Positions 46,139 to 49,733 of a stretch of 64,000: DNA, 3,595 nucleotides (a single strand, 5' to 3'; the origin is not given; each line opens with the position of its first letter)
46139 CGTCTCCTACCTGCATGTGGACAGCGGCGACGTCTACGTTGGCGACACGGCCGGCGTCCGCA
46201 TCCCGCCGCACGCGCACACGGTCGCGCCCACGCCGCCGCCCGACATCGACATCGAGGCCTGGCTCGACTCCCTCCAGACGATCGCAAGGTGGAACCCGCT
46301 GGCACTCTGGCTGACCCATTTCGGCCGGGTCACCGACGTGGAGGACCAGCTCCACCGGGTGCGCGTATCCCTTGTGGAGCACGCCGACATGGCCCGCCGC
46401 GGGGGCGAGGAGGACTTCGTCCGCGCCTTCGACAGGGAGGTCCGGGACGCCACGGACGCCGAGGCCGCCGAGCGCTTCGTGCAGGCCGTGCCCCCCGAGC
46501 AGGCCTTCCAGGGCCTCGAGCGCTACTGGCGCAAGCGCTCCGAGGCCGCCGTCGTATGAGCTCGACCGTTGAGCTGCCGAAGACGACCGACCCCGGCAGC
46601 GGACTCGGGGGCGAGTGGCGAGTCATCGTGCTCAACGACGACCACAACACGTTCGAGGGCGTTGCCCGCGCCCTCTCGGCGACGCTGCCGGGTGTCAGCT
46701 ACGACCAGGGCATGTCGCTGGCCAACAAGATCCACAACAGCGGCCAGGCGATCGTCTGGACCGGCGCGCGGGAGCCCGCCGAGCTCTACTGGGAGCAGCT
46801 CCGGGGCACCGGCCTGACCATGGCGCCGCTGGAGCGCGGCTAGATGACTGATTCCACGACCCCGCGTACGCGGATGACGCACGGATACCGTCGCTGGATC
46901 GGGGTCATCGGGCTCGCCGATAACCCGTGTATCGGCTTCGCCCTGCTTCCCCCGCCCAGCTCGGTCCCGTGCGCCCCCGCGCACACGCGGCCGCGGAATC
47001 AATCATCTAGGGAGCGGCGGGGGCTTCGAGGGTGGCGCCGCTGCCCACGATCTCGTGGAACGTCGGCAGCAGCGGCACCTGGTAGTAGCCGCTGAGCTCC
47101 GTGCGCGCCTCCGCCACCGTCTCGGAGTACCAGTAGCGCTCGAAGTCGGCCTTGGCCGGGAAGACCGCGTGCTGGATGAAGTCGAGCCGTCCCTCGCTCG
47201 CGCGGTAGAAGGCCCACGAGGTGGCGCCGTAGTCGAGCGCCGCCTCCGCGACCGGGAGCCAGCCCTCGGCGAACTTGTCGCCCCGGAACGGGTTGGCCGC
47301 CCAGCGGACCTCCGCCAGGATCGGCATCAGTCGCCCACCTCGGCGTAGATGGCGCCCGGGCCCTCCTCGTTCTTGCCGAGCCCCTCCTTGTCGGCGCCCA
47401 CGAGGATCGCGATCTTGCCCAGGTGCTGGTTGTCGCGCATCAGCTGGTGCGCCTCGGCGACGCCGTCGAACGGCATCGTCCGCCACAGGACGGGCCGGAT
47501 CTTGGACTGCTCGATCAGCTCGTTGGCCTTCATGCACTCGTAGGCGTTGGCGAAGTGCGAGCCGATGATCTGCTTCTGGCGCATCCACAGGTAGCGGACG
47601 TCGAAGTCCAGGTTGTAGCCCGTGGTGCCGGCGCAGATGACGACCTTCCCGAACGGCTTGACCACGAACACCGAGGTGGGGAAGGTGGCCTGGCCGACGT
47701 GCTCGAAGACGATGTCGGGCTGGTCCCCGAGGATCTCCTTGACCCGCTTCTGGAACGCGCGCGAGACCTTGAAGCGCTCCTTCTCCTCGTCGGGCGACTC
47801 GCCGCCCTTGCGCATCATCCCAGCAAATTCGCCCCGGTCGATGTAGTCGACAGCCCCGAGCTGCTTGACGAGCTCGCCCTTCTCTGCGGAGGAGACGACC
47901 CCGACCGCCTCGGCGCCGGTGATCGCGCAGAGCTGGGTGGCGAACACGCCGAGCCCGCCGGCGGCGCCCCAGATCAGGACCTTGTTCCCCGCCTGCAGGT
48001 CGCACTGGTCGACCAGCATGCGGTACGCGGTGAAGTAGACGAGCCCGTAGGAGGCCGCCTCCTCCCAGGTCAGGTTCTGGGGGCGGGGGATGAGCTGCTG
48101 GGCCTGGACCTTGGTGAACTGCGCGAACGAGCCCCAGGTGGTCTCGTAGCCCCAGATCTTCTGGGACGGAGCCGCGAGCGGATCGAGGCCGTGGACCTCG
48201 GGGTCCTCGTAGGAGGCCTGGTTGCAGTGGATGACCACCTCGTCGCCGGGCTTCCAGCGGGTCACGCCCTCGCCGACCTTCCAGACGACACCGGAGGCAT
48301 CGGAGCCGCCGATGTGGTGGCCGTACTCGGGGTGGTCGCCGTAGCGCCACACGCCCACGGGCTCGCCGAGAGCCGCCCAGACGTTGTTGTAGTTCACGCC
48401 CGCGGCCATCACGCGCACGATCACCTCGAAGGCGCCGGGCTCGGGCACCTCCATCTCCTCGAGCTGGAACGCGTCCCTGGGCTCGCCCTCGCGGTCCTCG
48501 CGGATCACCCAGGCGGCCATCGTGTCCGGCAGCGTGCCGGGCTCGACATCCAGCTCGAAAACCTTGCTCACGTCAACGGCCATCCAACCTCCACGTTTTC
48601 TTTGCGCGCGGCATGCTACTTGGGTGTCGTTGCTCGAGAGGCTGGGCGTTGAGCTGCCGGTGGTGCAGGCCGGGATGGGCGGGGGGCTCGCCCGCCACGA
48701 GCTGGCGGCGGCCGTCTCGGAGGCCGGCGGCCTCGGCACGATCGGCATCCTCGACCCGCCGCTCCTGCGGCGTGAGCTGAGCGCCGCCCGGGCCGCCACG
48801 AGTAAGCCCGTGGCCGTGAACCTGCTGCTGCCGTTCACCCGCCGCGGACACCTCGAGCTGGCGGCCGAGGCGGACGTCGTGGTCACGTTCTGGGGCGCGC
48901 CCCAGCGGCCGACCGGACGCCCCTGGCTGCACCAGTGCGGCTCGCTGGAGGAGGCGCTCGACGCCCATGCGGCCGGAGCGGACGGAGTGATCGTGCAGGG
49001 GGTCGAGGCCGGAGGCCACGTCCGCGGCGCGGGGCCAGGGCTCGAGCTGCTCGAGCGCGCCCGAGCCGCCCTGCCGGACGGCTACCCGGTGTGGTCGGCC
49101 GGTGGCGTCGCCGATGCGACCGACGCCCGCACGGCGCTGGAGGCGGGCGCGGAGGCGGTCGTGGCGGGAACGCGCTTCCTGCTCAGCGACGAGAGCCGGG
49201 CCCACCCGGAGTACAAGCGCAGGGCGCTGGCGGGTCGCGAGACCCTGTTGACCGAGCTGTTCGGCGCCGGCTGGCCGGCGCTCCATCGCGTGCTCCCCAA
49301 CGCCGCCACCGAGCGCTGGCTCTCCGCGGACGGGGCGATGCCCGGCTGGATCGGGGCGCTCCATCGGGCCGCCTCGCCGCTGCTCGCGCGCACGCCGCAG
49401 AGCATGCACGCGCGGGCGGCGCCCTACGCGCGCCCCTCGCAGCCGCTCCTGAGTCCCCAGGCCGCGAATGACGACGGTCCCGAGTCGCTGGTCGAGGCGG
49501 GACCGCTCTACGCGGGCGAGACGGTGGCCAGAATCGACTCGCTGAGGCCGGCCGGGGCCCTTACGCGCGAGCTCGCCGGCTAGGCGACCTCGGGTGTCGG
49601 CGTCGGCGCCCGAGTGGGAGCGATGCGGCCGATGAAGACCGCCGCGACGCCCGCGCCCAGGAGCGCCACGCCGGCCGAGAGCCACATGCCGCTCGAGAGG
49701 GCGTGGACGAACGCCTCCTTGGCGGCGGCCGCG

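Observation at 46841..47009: Every element copy sits exactly between convergent genes and donates stop codons to its flanks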

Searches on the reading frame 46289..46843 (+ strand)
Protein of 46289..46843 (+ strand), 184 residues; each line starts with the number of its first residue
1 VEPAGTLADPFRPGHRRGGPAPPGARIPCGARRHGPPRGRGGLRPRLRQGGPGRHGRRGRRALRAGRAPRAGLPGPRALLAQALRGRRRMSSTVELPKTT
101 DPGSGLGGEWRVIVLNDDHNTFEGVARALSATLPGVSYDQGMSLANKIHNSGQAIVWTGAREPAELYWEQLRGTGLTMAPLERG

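Call 9: search_protein_families(library=pfam, proteins=[window:46289-46843:+], max_evalue=0.01)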
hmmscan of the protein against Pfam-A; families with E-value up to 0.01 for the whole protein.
window:46289-46843:+ (184 aa): 1 family
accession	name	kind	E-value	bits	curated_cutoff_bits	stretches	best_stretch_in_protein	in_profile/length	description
PF02617.22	ClpS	-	1.3e-12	47.7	23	1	109-173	5-68/80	ATP-dependent Clp protease adaptor protein ClpS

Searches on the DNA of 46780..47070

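Call 59: search_rna_families(source=window, start=46780, end=47070, threshold=evalue, max_evalue=10, show_alignments=2)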
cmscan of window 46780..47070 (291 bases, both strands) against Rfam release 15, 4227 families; matches with E-value up to 10: 2.
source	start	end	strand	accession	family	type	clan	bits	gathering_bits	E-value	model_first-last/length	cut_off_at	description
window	46867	46984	-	RF03433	mir-2576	Gene; miRNA;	-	16.7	83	5.2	1-120/120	no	mir-2576 microRNA precursor family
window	46957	46998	-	RF02206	WT1-AS_4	Gene; lncRNA;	-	10.5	60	8.5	94-134/134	no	WT1 antisense RNA conserved region 4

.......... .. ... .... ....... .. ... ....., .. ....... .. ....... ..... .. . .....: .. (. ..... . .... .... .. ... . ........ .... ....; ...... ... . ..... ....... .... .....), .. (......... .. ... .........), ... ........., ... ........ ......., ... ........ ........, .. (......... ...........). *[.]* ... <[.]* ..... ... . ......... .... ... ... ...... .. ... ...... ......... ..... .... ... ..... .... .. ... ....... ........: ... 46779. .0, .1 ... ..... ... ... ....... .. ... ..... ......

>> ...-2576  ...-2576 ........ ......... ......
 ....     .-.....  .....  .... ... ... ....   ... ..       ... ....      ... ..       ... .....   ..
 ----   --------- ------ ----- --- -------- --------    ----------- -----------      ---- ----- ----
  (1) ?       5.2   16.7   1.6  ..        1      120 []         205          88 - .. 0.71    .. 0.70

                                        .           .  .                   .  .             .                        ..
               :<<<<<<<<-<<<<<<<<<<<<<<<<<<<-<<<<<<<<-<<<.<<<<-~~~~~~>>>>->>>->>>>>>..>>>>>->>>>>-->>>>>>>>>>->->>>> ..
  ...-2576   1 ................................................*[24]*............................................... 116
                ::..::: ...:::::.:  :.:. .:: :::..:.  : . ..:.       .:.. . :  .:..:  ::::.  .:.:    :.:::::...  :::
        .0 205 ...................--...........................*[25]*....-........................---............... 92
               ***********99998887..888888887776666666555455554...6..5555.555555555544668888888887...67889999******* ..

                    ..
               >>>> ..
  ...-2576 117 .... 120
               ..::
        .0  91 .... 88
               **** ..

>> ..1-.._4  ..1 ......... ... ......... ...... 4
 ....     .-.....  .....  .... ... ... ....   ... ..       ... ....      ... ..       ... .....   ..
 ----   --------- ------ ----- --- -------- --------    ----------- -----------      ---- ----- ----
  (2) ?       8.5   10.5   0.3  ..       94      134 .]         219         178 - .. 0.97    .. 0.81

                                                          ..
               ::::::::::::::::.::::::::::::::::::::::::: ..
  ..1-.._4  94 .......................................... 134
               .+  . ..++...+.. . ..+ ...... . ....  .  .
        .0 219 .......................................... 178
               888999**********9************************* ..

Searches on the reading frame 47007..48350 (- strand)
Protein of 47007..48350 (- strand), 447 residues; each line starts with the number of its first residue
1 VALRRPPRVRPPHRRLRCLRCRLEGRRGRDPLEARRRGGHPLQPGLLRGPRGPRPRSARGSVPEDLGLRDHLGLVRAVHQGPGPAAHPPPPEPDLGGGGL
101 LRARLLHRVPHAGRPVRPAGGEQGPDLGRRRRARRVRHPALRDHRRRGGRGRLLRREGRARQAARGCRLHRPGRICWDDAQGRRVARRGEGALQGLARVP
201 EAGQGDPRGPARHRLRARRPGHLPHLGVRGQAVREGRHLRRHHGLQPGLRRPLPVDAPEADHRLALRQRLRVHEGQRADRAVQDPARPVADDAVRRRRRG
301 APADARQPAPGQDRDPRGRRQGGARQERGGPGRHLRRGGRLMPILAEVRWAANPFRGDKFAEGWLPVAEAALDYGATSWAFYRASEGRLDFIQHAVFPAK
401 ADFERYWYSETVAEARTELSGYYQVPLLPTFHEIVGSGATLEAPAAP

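Call 9: search_protein_families(library=pfam, proteins=[window:47007-48350:-], max_evalue=0.01)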
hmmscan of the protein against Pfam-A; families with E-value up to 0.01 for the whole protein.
window:47007-48350:- (447 aa): 0 families

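Call 25: find_homologous_proteins(query=window:47007-48350:-, max_evalue=1e-20)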
Query window:47007-48350:- (447 aa): 100 proteins with E <= 1e-20 among 8000 candidates.
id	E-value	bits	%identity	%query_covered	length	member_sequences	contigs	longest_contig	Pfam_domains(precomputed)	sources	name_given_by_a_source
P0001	1.8e-78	283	69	46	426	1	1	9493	PF00107.33,PF08240.18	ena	-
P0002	4.4e-70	255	-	-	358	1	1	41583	-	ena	-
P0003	7.2e-65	238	57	65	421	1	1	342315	-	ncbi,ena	-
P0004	1.1e-64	238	70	51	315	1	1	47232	-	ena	-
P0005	1.3e-61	227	52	55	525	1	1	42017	PF00107.33,PF08240.18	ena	-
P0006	5.5e-61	225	69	39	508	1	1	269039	PF00107.33,PF13602.13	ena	-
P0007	2.9e-59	220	51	53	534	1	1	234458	PF00107.33,PF03992.23,PF08240.18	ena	-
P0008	3.0e-59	220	68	46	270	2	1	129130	-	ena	-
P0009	9.3e-58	215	67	50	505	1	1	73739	-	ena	-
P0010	9.4e-58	215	71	44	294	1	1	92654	-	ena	-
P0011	3.9e-52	196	70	40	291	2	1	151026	-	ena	-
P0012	4.8e-52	196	62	26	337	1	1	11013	-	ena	-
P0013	5.0e-51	193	69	43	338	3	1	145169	-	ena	-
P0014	5.3e-51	192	89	9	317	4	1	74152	-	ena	-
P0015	7.2e-51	192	67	45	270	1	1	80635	-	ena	-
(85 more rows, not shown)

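Call 28: find_encoding_contigs(protein=P0001, flank=2500, max_places=4)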
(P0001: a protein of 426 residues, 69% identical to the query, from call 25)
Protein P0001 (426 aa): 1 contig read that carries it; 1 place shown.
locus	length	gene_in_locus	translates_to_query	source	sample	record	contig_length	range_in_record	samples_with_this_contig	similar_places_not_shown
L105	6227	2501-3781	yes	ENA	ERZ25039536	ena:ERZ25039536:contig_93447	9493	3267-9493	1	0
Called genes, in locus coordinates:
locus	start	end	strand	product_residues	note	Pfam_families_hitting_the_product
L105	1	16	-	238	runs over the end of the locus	PF13417:GST_N_3 (weak)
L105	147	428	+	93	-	-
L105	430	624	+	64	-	-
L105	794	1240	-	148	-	-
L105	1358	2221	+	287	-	PF07690:MFS_1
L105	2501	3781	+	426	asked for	PF08240:ADH_N (weak), PF00107:ADH_zinc_N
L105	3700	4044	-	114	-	-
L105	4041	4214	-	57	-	-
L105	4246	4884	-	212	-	PF00753:Lactamase_B, PF12706:Lactamase_B_2 (weak)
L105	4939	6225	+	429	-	?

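Call 29: find_encoding_contigs(protein=P0005, flank=2500, max_places=4)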
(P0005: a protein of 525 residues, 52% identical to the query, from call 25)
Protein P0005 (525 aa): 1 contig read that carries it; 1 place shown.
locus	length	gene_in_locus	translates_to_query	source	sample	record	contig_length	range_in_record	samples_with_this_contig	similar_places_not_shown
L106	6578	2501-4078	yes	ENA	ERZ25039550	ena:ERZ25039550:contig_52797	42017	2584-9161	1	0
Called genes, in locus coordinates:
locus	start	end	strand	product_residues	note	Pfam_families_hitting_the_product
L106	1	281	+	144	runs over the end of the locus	-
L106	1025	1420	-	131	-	-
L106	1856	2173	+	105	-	-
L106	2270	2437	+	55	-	-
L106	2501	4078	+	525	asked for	PF08240:ADH_N, PF00107:ADH_zinc_N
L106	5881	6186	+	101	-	PF08530:PepX_C (weak)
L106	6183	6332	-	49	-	PF02617:ClpS (weak)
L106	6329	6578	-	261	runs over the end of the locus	-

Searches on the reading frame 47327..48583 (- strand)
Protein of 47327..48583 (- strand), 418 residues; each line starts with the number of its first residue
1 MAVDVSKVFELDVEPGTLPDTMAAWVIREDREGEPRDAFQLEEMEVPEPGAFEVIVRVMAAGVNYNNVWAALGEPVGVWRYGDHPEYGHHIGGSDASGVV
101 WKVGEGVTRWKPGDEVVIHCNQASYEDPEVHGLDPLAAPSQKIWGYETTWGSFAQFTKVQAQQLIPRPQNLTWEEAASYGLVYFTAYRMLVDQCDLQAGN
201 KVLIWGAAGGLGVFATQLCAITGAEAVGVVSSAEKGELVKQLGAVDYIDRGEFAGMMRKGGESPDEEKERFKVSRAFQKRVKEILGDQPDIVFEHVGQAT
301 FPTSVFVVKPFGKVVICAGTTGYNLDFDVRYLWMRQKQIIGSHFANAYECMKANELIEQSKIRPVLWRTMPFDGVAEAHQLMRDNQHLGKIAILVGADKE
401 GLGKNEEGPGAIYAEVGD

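Call 56: find_related_loci(query=window:47327-48583:-, collection=metagenome_contigs, flank=3000)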
Query window:47327-48583:- (418 aa) in metagenome_contigs; peptide patterns used: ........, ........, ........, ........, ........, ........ (x = any residue, [..] = any of these).
600 stretches matched a pattern (row limit reached: there are more); 580 encode a relative of the query (tblastn E <= 1e-3); the best 80 are kept; 80 distinct loci.
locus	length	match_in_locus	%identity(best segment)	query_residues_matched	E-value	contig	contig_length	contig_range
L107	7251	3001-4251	88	1-417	0e+0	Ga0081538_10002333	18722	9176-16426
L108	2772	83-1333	88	1-417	0e+0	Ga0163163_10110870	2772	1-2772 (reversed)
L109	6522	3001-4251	88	1-417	0e+0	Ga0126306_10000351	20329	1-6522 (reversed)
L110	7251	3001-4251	88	1-417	0e+0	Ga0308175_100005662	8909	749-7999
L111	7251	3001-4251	88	1-417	0e+0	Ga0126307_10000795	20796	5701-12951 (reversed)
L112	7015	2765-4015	88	1-417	0e+0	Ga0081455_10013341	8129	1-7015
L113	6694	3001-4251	87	1-417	0e+0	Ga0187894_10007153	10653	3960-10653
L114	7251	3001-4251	86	1-417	0e+0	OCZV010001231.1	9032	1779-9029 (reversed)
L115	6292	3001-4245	87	3-417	0e+0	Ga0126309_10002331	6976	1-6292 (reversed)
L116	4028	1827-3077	86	1-417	0e+0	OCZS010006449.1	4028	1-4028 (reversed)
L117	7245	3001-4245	86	3-417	0e+0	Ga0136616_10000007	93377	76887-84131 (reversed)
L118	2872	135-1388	83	1-418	0e+0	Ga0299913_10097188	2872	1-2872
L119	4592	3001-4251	85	1-417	0e+0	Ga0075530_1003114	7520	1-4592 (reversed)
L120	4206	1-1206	87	16-417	0e+0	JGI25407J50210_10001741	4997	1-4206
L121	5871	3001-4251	85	1-417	0e+0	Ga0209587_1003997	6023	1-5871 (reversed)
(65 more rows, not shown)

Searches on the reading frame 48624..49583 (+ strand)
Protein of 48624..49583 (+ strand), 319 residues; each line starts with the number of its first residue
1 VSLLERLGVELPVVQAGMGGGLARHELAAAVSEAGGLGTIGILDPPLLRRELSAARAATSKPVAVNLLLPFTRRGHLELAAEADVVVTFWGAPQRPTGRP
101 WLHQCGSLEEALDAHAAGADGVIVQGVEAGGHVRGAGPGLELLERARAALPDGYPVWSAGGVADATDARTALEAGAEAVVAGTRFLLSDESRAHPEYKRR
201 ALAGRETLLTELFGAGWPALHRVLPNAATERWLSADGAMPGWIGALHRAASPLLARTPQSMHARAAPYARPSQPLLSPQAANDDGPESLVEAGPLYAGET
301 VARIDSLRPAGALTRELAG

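Call 78: find_encoding_contigs(protein=window:48624-49583:+, flank=2000, max_places=6)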
Protein window:48624-49583:+ (319 aa): no gene with exactly this product is on record in the collection.
